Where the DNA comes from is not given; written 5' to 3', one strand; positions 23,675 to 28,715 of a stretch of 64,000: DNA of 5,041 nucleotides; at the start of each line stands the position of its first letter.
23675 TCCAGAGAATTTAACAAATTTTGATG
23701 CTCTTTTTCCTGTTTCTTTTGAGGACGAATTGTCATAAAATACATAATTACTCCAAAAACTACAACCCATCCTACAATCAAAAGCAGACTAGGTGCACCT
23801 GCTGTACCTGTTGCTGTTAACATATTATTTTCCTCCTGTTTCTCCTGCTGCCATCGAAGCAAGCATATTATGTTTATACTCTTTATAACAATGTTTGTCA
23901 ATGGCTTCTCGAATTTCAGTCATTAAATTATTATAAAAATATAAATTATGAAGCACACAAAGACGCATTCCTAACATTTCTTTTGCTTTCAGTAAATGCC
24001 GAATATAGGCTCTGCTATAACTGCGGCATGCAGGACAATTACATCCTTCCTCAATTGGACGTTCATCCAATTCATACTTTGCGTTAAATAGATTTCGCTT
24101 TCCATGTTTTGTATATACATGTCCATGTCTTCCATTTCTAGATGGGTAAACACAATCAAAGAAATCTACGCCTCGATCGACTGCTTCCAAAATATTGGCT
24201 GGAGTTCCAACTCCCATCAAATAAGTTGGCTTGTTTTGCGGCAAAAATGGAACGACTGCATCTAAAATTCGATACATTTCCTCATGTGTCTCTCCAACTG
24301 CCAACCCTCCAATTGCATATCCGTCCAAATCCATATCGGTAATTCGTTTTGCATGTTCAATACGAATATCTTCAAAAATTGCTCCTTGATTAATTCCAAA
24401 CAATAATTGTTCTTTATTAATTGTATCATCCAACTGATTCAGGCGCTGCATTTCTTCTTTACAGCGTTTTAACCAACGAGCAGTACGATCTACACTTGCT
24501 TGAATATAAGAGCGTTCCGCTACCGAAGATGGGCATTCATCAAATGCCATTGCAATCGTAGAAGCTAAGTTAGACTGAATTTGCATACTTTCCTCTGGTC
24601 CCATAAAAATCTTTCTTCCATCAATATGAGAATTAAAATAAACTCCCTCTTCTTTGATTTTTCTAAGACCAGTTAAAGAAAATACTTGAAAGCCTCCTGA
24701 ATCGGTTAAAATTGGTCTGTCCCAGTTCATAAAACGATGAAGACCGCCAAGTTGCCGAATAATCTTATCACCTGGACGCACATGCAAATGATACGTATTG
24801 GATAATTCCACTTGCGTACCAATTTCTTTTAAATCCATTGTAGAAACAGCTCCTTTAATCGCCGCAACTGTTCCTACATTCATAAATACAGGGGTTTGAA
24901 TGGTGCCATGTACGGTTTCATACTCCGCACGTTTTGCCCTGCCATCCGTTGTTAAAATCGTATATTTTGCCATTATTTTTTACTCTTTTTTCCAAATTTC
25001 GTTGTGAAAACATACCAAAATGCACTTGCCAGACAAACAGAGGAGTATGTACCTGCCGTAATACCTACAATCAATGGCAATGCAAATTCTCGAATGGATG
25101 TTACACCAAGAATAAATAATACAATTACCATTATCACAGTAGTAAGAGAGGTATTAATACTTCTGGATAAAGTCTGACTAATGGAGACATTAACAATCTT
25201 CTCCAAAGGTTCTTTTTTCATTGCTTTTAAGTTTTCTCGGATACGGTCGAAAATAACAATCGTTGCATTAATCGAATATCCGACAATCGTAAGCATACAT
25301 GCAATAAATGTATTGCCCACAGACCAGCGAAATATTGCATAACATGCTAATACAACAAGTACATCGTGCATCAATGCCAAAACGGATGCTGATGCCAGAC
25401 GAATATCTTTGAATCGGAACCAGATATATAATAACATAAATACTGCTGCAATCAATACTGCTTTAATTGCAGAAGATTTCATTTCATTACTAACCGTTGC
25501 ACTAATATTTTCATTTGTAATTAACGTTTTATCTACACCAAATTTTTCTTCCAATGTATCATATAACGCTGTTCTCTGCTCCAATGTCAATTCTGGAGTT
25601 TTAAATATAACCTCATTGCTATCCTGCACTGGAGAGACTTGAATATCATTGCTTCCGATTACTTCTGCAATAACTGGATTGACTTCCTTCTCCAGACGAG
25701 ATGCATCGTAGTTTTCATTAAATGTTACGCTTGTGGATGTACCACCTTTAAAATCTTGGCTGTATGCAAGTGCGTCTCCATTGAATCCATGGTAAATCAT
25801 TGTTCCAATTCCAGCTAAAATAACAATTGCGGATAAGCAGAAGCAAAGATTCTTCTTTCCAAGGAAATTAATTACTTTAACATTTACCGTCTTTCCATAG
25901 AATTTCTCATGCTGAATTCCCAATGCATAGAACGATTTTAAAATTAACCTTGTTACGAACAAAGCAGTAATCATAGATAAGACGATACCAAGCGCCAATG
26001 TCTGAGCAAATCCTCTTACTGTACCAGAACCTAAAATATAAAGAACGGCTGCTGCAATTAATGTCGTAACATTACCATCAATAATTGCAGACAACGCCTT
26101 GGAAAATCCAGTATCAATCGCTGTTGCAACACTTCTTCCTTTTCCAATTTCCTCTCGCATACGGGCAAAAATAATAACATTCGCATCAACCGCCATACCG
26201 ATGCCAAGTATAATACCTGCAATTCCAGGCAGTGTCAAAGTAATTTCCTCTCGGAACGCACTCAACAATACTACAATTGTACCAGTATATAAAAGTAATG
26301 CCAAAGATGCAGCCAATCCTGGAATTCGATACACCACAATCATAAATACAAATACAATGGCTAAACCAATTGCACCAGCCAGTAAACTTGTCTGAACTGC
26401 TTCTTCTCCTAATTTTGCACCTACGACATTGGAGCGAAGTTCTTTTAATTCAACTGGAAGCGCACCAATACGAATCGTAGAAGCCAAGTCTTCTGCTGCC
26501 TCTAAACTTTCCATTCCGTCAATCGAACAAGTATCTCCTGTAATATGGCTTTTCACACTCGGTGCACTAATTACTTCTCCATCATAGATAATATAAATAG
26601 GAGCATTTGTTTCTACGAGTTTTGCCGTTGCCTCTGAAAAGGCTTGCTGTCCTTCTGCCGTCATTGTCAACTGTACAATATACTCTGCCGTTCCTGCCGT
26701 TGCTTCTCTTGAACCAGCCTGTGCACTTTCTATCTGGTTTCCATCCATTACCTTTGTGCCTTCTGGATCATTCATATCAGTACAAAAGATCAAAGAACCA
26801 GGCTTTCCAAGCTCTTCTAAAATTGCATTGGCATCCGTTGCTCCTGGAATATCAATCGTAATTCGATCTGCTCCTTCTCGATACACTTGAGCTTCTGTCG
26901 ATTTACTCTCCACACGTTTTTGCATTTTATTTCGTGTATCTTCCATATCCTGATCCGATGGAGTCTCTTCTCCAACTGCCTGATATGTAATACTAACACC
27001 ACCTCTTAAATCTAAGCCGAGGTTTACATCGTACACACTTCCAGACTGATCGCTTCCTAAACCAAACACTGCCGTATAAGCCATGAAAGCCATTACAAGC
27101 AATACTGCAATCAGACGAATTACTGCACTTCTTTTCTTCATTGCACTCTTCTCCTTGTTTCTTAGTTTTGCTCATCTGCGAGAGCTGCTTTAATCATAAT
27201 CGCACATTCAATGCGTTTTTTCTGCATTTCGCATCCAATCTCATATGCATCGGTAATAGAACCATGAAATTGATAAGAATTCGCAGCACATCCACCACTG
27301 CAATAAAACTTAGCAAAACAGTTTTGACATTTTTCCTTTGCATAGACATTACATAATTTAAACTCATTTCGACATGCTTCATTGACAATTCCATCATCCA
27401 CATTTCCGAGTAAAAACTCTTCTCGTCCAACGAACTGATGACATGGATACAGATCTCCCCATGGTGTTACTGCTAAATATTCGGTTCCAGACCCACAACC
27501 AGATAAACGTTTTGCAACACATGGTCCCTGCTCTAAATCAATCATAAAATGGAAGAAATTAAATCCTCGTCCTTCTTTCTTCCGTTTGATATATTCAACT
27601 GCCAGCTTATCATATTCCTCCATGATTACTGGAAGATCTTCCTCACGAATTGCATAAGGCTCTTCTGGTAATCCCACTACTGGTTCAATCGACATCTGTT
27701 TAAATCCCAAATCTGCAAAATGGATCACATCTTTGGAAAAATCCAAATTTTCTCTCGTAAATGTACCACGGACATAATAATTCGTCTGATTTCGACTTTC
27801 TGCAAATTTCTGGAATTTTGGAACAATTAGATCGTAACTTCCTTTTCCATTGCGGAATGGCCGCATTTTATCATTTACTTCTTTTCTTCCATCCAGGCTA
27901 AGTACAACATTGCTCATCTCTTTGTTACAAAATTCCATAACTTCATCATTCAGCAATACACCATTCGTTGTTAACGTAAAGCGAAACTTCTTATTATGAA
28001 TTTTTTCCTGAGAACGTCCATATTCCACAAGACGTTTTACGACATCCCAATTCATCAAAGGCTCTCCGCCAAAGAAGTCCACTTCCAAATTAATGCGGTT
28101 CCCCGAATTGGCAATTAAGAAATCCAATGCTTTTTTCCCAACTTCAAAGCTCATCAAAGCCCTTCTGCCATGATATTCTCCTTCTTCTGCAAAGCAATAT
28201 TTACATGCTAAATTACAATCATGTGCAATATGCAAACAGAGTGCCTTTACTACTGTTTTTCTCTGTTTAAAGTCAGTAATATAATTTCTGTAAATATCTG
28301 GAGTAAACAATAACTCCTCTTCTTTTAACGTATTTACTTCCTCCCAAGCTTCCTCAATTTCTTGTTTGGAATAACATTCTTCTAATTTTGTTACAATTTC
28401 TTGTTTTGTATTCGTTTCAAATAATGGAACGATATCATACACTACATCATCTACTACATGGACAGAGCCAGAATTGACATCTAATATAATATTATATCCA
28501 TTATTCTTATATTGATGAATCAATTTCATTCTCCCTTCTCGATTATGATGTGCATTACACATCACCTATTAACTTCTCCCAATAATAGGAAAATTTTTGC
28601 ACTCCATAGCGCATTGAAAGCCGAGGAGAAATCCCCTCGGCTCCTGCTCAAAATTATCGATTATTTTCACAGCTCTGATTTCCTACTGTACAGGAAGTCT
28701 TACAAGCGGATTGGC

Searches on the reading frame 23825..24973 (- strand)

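Call 10: search_protein_families(library=pfam, proteins=[window:23825-24973:-], max_evalue=0.001)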
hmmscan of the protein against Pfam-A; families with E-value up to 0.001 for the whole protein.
window:23825-24973:- (382 aa): 1 family
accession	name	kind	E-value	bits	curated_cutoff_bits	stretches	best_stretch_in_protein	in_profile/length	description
PF01702.25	TGT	-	9.2e-157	522.1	26.3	1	13-374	3-355/357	Queuine tRNA-ribosyltransferase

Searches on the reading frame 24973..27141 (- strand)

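Call 10: search_protein_families(library=pfam, proteins=[window:24973-27141:-], max_evalue=0.001)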
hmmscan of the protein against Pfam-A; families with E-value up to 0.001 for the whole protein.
window:24973-27141:- (722 aa): 5 families
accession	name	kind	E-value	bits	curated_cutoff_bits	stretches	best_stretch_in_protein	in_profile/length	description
PF02355.23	SecD_SecF_C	-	3.3e-74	248.9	20.5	2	532-713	7-187/189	Protein export membrane protein SecD/SecF, C-terminal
PF22599.2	SecDF_P1_head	-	2.9e-22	79.1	27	1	130-230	19-114/114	SecDF, P1 head subdomain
PF03176.21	MMPL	-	7.7e-10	38.7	20.5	1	199-394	93-292/333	MMPL family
PF21760.3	SecD_1st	-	5.1e-07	29.5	27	1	66-119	1-55/60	Protein translocase subunit SecDF, P1 domain, N-terminal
PF07549.19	Sec_GG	-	6.7e-05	22.7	20.3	0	39-55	8-24/28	SecD/SecF GG Motif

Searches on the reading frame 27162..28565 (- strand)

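Call 10: search_protein_families(library=pfam, proteins=[window:27162-28565:-], max_evalue=0.001)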
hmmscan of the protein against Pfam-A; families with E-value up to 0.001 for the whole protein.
window:27162-28565:- (467 aa): 3 families
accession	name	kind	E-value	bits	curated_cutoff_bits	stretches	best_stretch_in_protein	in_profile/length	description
PF04055.27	Radical_SAM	-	1e-14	55.5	29.5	1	114-257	4-139/166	Radical SAM superfamily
PF13353.11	Fer4_12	-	2e-12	48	22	1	110-244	8-132/137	4Fe-4S single cluster domain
PF13186.11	SPASM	-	0.00013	22.6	21.5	1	357-416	1-66/67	Iron-sulfur cluster-binding domain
